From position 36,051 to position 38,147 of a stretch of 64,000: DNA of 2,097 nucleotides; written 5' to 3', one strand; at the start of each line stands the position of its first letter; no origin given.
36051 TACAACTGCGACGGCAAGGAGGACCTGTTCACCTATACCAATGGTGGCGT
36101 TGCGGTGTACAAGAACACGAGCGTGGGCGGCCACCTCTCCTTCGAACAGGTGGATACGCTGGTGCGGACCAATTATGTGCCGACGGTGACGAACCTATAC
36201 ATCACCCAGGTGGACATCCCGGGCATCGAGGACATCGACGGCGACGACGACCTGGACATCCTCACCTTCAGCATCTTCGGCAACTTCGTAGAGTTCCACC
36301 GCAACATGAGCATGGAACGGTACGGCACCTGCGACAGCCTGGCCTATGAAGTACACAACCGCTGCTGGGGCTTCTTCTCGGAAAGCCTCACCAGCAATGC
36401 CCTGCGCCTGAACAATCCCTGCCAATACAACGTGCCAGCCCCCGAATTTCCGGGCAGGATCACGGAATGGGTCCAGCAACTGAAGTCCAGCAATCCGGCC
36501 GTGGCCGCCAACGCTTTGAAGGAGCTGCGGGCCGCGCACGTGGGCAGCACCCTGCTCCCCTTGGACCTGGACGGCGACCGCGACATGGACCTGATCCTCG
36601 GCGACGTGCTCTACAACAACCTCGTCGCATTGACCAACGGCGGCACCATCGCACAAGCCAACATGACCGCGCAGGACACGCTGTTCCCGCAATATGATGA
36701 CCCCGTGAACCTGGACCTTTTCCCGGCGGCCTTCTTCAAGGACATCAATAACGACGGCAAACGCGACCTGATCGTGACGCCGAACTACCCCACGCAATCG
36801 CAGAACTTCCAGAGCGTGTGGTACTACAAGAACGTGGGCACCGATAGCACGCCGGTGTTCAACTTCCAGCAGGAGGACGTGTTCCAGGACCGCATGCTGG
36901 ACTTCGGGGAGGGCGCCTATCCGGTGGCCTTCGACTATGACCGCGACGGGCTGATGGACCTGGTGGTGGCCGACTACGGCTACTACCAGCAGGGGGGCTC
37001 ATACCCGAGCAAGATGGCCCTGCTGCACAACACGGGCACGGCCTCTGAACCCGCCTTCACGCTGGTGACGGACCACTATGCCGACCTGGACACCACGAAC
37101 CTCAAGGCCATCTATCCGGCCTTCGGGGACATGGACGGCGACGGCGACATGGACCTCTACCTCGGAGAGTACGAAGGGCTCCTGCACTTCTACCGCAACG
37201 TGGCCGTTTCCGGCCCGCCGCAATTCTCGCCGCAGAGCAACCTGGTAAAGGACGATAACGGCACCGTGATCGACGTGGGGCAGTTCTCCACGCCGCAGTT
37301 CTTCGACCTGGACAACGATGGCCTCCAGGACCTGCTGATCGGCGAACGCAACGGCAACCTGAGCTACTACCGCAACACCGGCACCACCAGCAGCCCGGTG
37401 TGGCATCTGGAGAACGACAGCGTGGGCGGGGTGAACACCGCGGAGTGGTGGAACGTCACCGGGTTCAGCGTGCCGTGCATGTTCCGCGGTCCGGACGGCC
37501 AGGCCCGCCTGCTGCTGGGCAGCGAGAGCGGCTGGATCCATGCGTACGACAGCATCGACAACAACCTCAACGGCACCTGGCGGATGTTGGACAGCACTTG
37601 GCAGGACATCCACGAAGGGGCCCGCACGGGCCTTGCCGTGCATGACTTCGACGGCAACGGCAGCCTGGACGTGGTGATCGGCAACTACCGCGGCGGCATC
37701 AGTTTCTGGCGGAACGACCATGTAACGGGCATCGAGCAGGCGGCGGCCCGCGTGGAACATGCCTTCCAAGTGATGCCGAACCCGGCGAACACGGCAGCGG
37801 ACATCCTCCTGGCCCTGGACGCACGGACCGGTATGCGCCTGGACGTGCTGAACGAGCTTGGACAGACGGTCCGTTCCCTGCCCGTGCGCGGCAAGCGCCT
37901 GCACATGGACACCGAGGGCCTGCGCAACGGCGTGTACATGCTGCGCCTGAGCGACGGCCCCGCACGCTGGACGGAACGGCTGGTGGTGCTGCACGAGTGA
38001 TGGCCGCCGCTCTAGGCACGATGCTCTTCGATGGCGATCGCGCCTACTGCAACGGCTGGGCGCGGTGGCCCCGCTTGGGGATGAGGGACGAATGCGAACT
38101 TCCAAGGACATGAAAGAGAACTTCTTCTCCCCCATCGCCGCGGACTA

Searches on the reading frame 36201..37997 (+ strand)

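Call 46: search_protein_families(library=pfam, max_evalue=0.001, proteins=[window:36201-37997:+])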
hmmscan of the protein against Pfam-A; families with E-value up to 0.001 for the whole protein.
window:36201-37997:+ (599 aa): 4 families
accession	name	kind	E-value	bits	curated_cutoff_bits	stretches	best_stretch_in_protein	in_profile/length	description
PF13517.12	FG-GAP_3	-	1.4e-22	80.5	26.9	3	245-320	1-60/61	FG-GAP-like repeat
PF01839.29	FG-GAP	-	1.7e-16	60.1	22.1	0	478-499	5-26/37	FG-GAP repeat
PF18962.6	Por_Secre_tail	-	9e-06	26.3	27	1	525-596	2-75/75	Secretion system C-terminal sorting domain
PF23743.1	Beta-prop_BBS7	-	2.1e-05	24.5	27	0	363-394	222-253/299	BBS7 beta-propeller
